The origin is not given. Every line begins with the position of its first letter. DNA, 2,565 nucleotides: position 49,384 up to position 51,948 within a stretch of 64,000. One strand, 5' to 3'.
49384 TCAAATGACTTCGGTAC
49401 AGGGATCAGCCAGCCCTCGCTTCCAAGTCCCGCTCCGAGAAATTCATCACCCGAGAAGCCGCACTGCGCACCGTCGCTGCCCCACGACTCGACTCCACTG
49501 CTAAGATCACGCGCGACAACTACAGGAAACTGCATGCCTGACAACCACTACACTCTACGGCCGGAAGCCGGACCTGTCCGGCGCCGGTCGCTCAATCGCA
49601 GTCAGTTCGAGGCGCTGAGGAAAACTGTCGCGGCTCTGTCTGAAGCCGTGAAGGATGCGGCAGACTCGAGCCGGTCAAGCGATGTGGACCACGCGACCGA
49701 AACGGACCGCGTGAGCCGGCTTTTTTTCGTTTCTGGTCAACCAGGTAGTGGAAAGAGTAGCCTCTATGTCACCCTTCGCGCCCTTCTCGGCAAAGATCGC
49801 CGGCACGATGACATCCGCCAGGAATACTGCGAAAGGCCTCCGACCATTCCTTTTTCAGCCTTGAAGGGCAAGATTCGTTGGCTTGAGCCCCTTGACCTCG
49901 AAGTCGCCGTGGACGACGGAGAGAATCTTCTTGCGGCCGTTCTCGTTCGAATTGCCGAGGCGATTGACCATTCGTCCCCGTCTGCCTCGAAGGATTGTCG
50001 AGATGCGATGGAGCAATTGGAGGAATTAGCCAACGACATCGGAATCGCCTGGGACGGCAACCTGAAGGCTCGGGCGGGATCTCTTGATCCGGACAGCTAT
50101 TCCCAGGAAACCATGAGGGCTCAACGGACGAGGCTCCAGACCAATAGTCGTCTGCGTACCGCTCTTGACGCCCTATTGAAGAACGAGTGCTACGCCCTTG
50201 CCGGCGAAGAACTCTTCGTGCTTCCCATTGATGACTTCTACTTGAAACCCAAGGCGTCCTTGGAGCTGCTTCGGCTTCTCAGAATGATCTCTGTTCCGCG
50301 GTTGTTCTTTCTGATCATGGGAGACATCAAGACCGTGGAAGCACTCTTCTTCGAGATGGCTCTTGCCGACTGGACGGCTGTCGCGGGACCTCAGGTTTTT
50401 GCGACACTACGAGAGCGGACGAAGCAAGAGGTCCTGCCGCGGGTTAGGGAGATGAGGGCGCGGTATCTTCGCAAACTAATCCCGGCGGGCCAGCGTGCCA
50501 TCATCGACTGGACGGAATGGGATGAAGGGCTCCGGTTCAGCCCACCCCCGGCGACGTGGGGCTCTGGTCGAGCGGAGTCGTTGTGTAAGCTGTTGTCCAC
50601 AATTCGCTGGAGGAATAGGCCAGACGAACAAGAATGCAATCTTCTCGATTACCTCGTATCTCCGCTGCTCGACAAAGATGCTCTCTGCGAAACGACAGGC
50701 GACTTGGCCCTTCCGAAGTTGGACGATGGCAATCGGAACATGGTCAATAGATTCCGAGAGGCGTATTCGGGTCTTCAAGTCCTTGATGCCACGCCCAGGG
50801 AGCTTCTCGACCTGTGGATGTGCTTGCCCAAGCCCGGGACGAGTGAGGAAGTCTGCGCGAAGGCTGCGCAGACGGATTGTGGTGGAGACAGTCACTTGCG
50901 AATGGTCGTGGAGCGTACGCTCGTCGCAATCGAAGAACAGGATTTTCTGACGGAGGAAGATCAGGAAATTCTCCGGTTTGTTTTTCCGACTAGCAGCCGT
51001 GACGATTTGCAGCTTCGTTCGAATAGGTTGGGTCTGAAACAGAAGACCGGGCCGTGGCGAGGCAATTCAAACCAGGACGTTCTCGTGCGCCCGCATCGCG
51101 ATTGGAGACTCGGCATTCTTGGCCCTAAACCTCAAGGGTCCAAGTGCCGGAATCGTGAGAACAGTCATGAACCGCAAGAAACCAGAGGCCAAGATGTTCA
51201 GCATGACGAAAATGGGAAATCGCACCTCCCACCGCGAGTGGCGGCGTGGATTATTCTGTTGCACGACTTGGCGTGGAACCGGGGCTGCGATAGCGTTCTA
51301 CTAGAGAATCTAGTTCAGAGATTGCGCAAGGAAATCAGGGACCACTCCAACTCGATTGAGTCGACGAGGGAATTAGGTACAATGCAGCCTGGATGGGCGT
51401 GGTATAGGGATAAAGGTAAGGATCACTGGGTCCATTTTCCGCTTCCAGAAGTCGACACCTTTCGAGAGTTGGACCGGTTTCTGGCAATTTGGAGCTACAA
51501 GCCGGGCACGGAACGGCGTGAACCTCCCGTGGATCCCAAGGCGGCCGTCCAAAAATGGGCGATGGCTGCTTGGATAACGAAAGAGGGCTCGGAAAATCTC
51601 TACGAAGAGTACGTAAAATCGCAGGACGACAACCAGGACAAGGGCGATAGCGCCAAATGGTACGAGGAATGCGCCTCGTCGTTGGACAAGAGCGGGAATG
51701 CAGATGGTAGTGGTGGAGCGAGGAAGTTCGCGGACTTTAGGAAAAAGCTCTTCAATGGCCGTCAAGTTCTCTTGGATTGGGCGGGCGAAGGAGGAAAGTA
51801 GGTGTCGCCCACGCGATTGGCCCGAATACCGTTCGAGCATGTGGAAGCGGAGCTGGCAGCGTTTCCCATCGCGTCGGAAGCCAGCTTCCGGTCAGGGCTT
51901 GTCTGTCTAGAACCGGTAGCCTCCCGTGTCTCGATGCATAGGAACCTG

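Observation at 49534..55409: RADAR-like operon (P-loop NTPase plus 927-aa adenosine-deaminase-fold protein) extended by a translationally coupled TauD-type dioxygenase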

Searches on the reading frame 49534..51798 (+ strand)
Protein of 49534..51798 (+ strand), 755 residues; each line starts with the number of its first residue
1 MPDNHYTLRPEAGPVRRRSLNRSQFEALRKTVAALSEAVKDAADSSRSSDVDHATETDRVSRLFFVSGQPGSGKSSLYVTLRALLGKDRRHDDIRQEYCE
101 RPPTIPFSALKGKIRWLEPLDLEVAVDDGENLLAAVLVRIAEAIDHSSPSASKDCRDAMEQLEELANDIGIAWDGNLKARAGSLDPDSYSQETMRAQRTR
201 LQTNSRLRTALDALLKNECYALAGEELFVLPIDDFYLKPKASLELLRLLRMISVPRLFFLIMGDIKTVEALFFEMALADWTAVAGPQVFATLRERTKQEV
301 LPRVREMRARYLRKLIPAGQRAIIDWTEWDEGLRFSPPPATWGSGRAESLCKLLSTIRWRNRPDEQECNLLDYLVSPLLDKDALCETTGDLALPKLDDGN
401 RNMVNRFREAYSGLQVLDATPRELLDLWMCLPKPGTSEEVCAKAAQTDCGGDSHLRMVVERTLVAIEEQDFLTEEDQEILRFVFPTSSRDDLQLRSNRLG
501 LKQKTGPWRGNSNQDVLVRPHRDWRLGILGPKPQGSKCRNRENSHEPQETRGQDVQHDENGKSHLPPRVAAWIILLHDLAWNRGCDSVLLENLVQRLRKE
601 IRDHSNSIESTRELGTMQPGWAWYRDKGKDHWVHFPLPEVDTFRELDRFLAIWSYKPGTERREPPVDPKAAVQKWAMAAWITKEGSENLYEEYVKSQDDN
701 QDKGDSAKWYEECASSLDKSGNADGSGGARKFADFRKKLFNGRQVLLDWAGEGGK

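Call 3: search_protein_families(library=padloc, proteins=[window:49534-51798:+], max_evalue=0.01)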
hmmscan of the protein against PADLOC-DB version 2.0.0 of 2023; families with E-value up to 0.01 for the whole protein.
window:49534-51798:+ (755 aa): 0 families

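Call 4: search_protein_families(library=pfam, proteins=[window:49534-51798:+], max_evalue=0.01)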
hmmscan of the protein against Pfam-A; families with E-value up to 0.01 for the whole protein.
window:49534-51798:+ (755 aa): 1 family
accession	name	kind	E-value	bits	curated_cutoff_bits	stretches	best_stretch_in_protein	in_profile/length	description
PF13191.12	AAA_16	-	2.1e-06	28.8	32.6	1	59-249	23-155/167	AAA ATPase domain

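Call 5: search_protein_families(library=ncbifam, proteins=[window:49534-51798:+], max_evalue=0.01)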
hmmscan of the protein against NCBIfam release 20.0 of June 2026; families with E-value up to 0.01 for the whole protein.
window:49534-51798:+ (755 aa): 1 family
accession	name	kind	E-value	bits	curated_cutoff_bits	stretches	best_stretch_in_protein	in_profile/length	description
NF041743.1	RdrA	equivalog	9.9e-06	24.3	600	0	203-321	167-276/742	antiviral RADAR system adenosine triphosphatase RdrA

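Call 26: search_solved_structures(query=window:49534-51798:+, max_evalue=1, show_alignments=1)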
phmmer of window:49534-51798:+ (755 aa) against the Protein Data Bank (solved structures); distinct sequences matched with E-value up to 1: 4.
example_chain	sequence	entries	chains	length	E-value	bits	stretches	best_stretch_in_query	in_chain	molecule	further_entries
5epa_A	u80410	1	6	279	0.18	12.9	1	546-624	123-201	SnoK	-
8yp6_t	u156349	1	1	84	0.55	11.3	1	16-81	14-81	Small ribosomal subunit protein bS20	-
6dzi_7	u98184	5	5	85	0.57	11.3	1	16-81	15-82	30S ribosomal protein S20 | Small ribosomal subunit protein bS20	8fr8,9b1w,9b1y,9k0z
32nj_T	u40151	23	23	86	0.58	11.2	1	16-81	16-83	Small ribosomal subunit protein bS20 | 30S ribosomal protein S20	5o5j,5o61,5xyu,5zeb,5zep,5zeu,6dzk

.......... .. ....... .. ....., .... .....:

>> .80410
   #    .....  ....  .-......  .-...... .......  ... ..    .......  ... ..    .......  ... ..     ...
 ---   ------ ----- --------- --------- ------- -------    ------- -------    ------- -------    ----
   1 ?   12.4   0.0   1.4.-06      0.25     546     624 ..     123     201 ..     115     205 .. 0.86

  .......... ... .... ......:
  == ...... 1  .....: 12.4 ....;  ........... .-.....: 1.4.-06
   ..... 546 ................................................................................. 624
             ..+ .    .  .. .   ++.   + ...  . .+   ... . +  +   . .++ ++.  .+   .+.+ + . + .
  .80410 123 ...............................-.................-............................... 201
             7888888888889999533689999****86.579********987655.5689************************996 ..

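Call 31: search_solved_structures(query=A2, max_evalue=10, show_alignments=2)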
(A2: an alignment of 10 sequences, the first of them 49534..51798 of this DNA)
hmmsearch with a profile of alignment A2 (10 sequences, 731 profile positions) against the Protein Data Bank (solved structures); distinct sequences matched with E-value up to 10: 8.
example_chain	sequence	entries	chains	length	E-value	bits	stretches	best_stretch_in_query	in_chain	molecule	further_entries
6c2u_A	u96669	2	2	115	0.074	14.6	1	40-96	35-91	phosphate-loop protein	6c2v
6sdk_A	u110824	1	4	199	0.12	13.9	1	270-353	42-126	Stage 0 sporulation protein J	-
3uie_A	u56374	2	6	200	0.32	12.5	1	59-88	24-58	Adenylyl-sulfate kinase 1, chloroplastic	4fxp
2yvu_A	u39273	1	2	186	0.46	12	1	62-95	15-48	Probable adenylyl-sulfate kinase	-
7zhf_A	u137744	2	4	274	0.77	11.3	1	57-90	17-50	GTPase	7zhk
1zp6_A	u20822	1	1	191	0.87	11.1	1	61-83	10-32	hypothetical protein Atu3015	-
3c8u_A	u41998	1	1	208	1.2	10.6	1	61-87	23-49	Fructokinase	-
5cwp_A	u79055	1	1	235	9.1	7.7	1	15-58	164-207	Designed helical repeat protein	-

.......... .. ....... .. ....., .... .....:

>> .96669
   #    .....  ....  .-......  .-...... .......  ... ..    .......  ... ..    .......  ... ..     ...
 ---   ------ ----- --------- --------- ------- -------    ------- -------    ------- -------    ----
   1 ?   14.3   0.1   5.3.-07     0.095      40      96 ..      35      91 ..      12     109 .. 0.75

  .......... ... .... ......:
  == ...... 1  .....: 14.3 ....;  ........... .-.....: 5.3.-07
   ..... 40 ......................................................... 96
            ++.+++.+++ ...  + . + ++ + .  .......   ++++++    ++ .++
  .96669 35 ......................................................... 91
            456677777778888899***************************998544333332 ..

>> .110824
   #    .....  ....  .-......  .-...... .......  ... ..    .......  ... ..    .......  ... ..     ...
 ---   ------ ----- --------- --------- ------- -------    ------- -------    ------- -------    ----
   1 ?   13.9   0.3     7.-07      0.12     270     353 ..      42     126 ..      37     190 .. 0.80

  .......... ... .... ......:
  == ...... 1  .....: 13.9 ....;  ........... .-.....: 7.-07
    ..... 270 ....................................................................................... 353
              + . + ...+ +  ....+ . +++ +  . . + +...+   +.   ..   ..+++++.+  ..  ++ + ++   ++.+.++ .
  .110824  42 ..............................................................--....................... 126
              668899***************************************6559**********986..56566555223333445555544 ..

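Call 32: find_homologous_proteins(query=window:49534-51798:+)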
Query window:49534-51798:+ (755 aa): 219 proteins with E <= 0.001 among 8000 candidates; the best 120 are listed.
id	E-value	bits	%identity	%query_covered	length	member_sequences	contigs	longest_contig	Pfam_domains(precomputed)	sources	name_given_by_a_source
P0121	0.0e+0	1744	100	100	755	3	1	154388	PF13191.13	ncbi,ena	-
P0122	7.5e-275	932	60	100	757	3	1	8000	-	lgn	-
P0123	1.0e-270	918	62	99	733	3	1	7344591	PF13191.13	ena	-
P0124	1.6e-270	918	62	99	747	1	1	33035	-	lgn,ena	-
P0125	8.9e-259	879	59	99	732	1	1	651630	-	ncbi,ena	-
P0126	1.1e-251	855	61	93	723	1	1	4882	PF13191.13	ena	-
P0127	1.9e-243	828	54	99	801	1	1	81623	PF13191.13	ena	-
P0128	8.6e-243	826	60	85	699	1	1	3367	-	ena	-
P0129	3.9e-231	787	57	99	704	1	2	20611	-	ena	-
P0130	2.4e-230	785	57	94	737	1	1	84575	-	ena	-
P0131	3.5e-215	735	53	99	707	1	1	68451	-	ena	-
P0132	6.6e-215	734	55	94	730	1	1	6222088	PF13191.13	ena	-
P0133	1.2e-210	720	55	92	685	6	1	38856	PF13191.13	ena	-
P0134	3.9e-207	708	53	92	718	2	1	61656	PF13191.13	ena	-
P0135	4.1e-206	705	53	92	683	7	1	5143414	PF13191.13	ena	-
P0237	5.9e-133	463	39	97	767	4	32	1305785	-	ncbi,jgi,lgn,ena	jgi:RecA/RadA recombinase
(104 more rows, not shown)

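Call 33: find_encoding_contigs(protein=P0123, flank=10000, max_places=1)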
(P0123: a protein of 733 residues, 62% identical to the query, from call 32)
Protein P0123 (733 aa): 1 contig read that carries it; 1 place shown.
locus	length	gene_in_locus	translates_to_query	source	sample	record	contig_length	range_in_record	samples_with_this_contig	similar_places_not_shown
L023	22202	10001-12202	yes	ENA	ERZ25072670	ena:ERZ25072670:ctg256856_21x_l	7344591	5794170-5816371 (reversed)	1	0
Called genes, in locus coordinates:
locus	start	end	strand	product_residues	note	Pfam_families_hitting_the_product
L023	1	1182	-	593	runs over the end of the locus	PF14559:TPR_19 (faint)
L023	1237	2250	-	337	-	PF07592:DDE_Tnp_ISAZ013, PF13592:HTH_33 (faint)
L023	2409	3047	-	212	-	PF13191:AAA_16 (weak)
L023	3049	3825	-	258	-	-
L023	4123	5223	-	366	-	PF13384:HTH_23, PF13518:HTH_28, PF13551:HTH_29, PF13565:HTH_32, PF13358:DDE_3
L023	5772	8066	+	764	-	PF03160:Calx-beta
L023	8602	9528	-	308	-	PF01609:DDE_Tnp_1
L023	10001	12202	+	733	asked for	PF13191:AAA_16 (faint)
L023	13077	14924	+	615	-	PF00962:A_deaminase (faint)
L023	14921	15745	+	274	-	PF02668:TauD (weak)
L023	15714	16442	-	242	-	PF13489:Methyltransf_23, PF13847:Methyltransf_31, PF08241:Methyltransf_11, PF08242:Methyltransf_12, PF13649:Methyltransf_25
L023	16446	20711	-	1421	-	PF00005:ABC_tran (faint), PF13191:AAA_16 (faint), PF13304:AAA_21 (faint), PF13555:AAA_29 (faint), PF20703:nSTAND1 (faint), PF17755:UvrA_DNA-bind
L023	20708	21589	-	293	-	PF02668:TauD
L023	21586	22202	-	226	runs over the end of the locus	PF13489:Methyltransf_23, PF08241:Methyltransf_11, PF08242:Methyltransf_12, PF13649:Methyltransf_25, PF13847:Methyltransf_31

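Call 34: find_encoding_contigs(protein=P0135, flank=10000, max_places=1)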
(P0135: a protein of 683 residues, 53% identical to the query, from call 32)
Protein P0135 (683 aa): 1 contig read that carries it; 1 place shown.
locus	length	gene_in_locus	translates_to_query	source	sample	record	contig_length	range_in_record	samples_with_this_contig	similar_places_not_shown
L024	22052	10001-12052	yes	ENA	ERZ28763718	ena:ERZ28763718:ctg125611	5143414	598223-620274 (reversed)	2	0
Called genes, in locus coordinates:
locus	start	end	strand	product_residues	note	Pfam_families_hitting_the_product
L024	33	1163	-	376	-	PF04909:Amidohydro_2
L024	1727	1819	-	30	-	-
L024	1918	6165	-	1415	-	PF03160:Calx-beta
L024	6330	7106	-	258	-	-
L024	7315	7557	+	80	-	-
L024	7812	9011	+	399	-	PF00465:Fe-ADH, PF13685:Fe-ADH_2 (weak), PF25137:ADH_Fe_C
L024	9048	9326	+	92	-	-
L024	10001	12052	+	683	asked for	PF13191:AAA_16 (weak)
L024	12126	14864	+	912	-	PF00962:A_deaminase (faint)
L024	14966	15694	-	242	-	PF13489:Methyltransf_23, PF01135:PCMT (weak), PF02353:CMAS (weak), PF13847:Methyltransf_31 (weak), PF08241:Methyltransf_11, PF08242:Methyltransf_12, PF13649:Methyltransf_25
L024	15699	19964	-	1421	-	PF00005:ABC_tran (faint), PF02463:SMC_N (faint), PF13191:AAA_16 (faint), PF13304:AAA_21 (faint), PF13555:AAA_29 (faint), PF20703:nSTAND1 (faint), PF17755:UvrA_DNA-bind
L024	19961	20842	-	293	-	PF02668:TauD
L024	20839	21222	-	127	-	PF08241:Methyltransf_11 (weak)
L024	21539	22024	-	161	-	PF27765:UCP032817-like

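Call 35: find_encoding_contigs(protein=P0237, flank=10000, max_places=2)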
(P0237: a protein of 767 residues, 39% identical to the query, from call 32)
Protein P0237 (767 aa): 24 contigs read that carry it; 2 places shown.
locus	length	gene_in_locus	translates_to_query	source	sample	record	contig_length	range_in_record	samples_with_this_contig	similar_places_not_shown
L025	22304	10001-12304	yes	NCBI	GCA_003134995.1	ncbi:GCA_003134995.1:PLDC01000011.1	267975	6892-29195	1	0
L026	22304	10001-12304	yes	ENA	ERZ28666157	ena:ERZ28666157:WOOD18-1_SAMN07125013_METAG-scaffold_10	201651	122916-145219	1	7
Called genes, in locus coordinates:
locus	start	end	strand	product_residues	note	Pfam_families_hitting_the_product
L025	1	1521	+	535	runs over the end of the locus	-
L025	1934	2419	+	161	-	PF27765:UCP032817-like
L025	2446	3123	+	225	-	PF13489:Methyltransf_23 (weak), PF13847:Methyltransf_31, PF08241:Methyltransf_11, PF08242:Methyltransf_12, PF13649:Methyltransf_25 (weak)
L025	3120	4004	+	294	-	PF02668:TauD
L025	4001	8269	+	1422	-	PF13191:AAA_16 (faint), PF13304:AAA_21 (faint), PF13555:AAA_29 (faint), PF20703:nSTAND1 (faint), PF17755:UvrA_DNA-bind, PF00005:ABC_tran (weak)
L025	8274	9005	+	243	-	PF01209:Ubie_methyltran (faint), PF13489:Methyltransf_23, PF02353:CMAS (weak), PF13847:Methyltransf_31, PF08241:Methyltransf_11, PF08242:Methyltransf_12, PF13649:Methyltransf_25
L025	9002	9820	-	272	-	-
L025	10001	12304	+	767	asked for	-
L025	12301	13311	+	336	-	-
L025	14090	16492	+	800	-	PF05593:RHS_repeat (weak), PF25023:TEN_YD-shell (weak)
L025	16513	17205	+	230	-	-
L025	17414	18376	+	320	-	PF06537:DHOR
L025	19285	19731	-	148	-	PF21352:Zn_ribbon_Thio2, PF00085:Thioredoxin, PF13098:Thioredoxin_2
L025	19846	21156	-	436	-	PF00375:SDF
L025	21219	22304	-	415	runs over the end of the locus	PF06500:FrsA-like, PF00326:Peptidase_S9 (faint)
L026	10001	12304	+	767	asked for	-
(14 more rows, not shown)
